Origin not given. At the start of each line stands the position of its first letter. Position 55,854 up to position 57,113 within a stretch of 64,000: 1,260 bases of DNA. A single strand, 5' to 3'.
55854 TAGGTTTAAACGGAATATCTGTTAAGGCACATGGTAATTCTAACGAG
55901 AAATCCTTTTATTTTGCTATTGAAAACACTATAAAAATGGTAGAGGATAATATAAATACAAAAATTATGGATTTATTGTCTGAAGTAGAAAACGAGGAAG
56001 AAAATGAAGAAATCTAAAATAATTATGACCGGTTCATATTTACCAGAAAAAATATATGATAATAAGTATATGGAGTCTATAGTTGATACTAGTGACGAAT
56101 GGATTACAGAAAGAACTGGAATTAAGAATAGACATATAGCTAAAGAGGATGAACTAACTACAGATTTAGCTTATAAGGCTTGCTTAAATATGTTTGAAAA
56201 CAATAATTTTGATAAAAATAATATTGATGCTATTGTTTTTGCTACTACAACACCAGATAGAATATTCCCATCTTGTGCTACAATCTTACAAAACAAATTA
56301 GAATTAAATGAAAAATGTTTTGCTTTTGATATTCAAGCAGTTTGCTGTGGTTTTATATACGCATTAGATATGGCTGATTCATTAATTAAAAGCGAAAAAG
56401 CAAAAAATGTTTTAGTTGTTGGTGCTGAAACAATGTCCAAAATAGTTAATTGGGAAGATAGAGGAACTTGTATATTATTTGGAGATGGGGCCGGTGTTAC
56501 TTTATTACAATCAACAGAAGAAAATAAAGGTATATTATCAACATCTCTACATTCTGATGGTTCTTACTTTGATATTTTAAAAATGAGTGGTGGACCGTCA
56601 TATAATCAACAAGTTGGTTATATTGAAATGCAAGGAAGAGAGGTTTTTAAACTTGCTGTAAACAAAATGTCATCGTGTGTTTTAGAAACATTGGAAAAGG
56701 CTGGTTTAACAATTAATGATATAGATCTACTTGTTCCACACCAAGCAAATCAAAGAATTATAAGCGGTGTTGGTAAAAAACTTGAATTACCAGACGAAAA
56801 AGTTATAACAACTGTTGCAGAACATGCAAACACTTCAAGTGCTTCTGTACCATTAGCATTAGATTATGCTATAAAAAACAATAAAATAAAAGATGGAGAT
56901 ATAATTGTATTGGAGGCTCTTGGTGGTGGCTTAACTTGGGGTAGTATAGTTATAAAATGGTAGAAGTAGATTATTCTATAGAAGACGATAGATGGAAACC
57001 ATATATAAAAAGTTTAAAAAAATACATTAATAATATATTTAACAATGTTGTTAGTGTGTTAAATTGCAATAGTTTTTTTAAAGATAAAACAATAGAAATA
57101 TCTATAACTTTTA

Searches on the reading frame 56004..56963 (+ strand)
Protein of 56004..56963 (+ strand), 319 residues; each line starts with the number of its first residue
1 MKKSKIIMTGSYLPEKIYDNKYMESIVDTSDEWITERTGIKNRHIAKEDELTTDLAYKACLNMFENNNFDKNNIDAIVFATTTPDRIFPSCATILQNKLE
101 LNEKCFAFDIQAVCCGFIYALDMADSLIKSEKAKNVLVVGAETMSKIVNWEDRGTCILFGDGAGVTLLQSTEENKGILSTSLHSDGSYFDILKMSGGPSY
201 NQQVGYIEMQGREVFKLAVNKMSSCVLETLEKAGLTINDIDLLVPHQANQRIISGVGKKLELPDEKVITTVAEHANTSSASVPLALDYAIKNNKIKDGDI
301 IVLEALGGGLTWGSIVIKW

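Call 20: find_encoding_contigs(protein=window:56004-56963:+, flank=10000, max_places=3)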
Protein window:56004-56963:+ (319 aa): 22 contigs read that carry it; 3 places shown.
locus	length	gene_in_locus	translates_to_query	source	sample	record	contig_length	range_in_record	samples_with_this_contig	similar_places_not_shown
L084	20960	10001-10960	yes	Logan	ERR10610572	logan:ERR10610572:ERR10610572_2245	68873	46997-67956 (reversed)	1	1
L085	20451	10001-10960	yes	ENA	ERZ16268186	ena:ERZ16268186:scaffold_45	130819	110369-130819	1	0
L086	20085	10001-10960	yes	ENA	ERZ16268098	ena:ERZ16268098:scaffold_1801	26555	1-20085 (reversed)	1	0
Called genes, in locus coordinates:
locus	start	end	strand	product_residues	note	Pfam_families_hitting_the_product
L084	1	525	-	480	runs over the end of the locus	?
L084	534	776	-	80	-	PF05101:VirB3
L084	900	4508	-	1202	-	PF13547:GTA_TIM, PF13550:Phage-tail_3, PF23666:Rcc01698_C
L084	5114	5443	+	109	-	PF01242:PTPS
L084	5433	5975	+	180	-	PF01227:GTP_cyclohydroI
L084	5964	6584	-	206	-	PF01545:Cation_efflux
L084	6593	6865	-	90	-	PF02583:Trns_repr_metal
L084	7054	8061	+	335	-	PF01551:Peptidase_M23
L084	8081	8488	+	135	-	PF04519:Bactofilin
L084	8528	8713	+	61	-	PF01165:Ribosomal_S21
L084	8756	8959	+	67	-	PF01783:Ribosomal_L32p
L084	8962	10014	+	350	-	PF02504:FA_synthesis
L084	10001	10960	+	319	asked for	PF08392:FAE1_CUT1_RppA (weak), PF00108:Thiolase_N (weak), PF08545:ACP_syn_III, PF08541:ACP_syn_III_C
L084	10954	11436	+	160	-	PF02130:YbeY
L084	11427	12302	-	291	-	PF07505:DUF5131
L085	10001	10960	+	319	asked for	PF08392:FAE1_CUT1_RppA (weak), PF00108:Thiolase_N (weak), PF08545:ACP_syn_III, PF08541:ACP_syn_III_C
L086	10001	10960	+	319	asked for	PF08392:FAE1_CUT1_RppA (weak), PF00108:Thiolase_N (weak), PF08545:ACP_syn_III, PF08541:ACP_syn_III_C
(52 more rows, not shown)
